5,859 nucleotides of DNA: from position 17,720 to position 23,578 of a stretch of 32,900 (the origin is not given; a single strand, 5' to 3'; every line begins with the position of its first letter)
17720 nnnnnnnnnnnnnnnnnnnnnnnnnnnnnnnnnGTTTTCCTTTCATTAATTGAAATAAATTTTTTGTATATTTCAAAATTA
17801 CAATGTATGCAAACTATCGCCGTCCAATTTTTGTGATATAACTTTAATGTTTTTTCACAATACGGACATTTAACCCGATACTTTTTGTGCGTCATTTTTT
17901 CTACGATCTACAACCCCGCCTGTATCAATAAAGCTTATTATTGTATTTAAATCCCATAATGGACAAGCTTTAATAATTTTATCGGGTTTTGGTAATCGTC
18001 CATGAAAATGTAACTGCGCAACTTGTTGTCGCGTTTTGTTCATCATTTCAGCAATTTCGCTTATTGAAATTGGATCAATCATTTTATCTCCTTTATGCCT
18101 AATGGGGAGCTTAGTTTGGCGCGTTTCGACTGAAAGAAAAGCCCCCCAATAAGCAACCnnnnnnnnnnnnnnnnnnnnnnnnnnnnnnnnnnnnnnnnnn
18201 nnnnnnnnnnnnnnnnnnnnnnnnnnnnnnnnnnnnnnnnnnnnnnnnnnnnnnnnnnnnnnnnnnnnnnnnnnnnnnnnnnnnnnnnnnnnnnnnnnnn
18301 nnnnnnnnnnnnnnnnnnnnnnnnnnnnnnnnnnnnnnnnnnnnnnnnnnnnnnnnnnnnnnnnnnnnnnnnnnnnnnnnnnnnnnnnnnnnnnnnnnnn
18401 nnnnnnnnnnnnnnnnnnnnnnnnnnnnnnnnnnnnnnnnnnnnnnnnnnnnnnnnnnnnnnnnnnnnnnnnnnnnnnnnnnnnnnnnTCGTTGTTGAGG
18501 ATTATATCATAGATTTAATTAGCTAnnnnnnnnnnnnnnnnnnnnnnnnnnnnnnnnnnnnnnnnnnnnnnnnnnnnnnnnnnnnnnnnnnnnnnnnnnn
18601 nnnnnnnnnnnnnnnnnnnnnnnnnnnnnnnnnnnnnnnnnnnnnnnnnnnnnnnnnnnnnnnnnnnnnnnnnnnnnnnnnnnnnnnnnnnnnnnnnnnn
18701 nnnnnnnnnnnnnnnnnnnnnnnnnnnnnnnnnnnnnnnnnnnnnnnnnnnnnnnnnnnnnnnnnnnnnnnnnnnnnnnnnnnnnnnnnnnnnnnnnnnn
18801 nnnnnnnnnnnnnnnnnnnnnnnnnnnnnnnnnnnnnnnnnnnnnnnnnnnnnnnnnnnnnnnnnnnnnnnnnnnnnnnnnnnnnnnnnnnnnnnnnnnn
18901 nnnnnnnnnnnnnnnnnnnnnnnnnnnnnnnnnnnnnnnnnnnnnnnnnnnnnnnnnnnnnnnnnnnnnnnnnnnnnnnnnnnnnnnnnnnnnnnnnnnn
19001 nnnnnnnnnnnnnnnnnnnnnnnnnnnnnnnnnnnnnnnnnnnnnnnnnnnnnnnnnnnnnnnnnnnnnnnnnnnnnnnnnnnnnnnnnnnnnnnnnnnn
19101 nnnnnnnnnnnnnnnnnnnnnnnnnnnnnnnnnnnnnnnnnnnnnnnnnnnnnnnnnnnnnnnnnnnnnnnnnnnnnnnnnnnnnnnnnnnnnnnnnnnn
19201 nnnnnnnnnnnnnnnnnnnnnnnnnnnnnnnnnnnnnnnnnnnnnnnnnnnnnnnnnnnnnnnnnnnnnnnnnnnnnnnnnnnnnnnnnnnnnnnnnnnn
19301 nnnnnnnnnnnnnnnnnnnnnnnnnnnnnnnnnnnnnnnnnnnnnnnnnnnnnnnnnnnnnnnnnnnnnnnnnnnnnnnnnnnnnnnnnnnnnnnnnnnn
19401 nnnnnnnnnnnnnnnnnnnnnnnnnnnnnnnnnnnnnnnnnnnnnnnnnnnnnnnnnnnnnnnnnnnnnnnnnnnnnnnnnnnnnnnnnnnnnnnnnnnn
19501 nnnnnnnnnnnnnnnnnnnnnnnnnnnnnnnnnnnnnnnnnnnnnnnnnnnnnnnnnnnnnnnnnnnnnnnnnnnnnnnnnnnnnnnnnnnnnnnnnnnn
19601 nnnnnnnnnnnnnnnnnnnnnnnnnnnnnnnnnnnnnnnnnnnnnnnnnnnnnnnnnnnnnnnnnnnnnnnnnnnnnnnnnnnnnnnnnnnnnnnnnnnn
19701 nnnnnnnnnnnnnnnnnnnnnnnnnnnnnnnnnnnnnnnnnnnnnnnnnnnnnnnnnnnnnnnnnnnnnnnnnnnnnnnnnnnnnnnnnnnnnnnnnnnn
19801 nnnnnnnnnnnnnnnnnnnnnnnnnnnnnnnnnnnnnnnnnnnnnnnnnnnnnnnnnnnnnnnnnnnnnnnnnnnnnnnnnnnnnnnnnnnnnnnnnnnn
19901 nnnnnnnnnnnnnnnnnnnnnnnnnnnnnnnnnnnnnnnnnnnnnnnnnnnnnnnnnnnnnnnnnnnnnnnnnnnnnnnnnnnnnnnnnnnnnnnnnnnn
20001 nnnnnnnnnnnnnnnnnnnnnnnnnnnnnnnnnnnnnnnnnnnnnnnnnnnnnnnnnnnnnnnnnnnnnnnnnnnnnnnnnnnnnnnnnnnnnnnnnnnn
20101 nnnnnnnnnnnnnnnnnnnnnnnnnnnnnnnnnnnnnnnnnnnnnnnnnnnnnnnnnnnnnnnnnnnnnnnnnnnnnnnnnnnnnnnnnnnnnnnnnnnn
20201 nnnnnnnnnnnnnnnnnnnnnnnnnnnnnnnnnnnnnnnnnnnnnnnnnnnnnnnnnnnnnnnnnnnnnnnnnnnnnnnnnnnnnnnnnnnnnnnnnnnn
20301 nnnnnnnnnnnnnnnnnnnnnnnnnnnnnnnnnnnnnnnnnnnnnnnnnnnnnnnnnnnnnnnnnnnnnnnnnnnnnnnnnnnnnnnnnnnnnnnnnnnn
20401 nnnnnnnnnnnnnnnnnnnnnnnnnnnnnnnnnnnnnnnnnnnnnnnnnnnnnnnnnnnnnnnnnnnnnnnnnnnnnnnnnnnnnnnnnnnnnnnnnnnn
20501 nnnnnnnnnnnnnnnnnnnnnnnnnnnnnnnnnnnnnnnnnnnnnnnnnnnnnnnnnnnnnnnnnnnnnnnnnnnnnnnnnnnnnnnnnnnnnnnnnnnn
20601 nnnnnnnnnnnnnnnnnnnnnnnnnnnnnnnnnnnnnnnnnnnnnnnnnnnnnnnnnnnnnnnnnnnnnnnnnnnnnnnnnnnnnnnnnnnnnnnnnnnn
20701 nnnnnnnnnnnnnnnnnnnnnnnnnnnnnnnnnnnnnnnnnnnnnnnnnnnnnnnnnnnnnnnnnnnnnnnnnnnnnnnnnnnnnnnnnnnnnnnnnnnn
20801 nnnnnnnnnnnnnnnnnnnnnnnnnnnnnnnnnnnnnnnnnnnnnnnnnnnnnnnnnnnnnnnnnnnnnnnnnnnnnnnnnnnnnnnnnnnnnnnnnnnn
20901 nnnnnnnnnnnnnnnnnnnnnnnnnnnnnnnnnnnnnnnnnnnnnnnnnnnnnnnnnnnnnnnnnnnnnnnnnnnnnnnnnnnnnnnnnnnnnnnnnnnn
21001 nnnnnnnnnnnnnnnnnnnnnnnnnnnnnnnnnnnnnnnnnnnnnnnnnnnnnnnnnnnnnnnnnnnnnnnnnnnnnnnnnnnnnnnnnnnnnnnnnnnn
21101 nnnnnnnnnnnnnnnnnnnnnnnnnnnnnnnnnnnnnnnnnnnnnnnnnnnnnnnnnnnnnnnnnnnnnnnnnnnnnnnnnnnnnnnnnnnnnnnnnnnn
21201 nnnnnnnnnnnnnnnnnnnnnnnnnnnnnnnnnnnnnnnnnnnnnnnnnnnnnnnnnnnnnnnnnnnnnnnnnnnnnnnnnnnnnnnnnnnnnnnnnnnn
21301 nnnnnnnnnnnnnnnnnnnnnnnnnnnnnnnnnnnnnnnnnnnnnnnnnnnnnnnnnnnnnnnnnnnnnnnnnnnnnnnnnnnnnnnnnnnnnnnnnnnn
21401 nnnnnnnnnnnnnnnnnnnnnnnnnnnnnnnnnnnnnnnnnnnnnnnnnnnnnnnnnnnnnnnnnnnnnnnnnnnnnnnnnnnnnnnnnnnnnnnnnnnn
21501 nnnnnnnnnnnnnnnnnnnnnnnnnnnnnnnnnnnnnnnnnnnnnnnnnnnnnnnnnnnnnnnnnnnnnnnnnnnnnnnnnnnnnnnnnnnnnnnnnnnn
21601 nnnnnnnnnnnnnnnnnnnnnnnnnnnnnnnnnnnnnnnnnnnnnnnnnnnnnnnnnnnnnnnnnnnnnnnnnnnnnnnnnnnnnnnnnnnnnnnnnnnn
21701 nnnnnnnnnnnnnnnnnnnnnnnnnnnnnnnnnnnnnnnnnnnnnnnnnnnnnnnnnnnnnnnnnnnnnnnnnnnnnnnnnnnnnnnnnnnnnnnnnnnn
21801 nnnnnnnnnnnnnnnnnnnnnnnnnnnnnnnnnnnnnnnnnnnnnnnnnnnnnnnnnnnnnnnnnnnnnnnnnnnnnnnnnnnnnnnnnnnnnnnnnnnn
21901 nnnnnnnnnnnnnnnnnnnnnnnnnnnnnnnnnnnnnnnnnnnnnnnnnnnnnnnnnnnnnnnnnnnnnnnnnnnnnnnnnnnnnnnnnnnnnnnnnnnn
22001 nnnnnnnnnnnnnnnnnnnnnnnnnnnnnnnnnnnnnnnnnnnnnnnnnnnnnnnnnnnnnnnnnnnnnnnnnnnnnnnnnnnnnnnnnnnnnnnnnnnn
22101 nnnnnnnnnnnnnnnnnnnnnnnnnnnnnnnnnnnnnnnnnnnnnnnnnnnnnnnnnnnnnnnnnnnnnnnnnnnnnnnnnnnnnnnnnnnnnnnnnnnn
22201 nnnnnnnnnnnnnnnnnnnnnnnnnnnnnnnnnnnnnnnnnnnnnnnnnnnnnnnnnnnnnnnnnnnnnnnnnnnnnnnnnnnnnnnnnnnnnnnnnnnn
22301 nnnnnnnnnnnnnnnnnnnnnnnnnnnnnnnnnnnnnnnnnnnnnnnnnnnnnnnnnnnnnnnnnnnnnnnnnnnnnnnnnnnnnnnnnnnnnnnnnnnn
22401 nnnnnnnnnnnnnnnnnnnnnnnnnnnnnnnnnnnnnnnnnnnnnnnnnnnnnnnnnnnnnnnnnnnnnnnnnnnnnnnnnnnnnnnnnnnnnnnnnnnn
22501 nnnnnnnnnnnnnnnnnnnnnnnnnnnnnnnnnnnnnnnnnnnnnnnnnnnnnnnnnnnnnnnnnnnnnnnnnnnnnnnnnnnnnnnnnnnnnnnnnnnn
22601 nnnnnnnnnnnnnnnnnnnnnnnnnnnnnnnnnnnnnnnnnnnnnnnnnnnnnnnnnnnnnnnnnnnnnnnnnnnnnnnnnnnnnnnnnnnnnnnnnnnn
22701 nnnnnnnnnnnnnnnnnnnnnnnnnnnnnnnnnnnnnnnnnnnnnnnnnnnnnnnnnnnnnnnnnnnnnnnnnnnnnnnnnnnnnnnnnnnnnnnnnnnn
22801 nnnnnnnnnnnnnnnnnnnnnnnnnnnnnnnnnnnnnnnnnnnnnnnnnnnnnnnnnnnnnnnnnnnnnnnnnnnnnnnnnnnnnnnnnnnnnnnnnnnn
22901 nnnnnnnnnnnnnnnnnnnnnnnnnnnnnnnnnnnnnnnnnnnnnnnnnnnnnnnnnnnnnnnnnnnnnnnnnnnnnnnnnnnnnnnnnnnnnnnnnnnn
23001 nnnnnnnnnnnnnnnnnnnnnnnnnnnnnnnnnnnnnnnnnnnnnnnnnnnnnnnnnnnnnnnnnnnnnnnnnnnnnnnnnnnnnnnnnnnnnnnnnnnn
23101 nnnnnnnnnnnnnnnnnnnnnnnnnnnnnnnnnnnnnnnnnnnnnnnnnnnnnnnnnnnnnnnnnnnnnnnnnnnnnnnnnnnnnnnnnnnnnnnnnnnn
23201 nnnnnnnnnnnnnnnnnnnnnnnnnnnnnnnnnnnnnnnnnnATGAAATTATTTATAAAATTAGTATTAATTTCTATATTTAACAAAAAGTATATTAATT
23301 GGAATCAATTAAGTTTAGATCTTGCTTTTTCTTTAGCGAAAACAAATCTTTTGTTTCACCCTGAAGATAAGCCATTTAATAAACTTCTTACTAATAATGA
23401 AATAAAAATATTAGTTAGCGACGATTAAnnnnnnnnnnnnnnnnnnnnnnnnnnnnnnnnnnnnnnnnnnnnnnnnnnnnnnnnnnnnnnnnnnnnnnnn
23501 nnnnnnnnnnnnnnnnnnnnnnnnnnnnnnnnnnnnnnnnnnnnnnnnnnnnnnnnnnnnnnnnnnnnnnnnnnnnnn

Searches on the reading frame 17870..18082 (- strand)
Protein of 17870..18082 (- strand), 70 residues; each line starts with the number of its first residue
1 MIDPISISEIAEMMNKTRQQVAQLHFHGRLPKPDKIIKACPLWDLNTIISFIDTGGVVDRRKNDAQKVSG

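Call 9: search_protein_families(library=pfam, proteins=[window:17870-18082:-], max_evalue=0.01)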
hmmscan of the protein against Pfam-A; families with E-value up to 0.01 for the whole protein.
window:17870-18082:- (70 aa): 1 family
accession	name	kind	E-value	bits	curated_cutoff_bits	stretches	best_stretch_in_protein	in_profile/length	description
PF04545.22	Sigma70_r4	-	0.0092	15.9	24.1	0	4-28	20-44/50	Sigma-70, region 4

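Call 10: search_protein_families(library=phrogs, proteins=[window:17870-18082:-], max_evalue=0.001)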
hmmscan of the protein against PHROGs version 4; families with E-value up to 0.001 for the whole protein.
window:17870-18082:- (70 aa): 1 family
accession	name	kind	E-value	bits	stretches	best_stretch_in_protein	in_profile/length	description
phrog_597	-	DNA, RNA and nucleotide metabolism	4.3e-05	24.6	1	3-54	111-163/200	DNA binding protein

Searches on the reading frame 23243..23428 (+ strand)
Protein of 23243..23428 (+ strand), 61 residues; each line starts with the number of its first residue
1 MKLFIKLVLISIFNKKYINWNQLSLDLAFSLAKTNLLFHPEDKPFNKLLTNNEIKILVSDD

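Call 29: find_encoding_contigs(protein=window:23243-23428:+, flank=4000, max_places=10)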
Protein window:23243-23428:+ (61 aa): 12 contigs read that carry it; 4 places shown.
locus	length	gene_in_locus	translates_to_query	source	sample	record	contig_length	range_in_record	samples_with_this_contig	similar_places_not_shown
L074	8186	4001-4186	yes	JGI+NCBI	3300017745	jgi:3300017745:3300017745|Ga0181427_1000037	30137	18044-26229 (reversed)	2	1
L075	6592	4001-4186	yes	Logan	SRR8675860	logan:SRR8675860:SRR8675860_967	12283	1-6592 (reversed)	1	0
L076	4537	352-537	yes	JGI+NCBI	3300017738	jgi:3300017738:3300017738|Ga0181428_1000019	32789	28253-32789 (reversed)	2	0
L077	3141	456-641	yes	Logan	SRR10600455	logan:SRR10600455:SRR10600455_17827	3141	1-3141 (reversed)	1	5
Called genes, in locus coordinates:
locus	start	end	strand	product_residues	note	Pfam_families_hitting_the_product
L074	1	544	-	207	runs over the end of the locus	-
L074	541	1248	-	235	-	PF25680:Mom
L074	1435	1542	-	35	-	-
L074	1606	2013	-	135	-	PF01464:SLT, PF18896:SLT_3 (weak)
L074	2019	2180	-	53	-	-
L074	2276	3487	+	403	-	-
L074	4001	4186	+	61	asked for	-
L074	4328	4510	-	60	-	-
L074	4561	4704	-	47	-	-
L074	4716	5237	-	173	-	PF16043:DUF4795 (weak)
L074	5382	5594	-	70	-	-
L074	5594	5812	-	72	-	-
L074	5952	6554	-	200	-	PF18925:DUF5675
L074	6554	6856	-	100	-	-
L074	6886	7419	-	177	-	-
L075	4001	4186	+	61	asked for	-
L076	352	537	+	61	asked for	-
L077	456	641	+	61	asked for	-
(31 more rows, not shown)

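Call 44: find_related_loci(query=window:23243-23428:+, collection=viral_contigs, flank=5000)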
Query window:23243-23428:+ (61 aa) in viral_contigs; peptide patterns used: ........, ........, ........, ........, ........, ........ (x = any residue, [..] = any of these).
28 stretches matched a pattern; 5 encode a relative of the query (tblastn E <= 1e-3); 5 distinct loci.
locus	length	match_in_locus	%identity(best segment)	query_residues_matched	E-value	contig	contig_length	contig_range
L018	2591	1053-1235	98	1-61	6e-36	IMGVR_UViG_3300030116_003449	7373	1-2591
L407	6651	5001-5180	55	1-60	2e-21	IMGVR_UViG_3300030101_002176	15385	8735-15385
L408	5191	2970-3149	55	1-60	2e-21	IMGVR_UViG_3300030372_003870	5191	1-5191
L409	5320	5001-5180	55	1-60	4e-21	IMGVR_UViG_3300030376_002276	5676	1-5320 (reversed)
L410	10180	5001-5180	55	1-60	2e-20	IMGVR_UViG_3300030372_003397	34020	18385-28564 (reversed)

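Call 66: search_protein_families(library=pfam, proteins=[window:23243-23428:+], max_evalue=0.05)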
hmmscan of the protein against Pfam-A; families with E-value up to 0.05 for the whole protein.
window:23243-23428:+ (61 aa): 0 families

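Call 84: search_protein_families(library=phrogs, proteins=[window:23243-23428:+], max_evalue=0.01)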
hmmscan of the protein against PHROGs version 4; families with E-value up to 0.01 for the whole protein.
window:23243-23428:+ (61 aa): 0 families
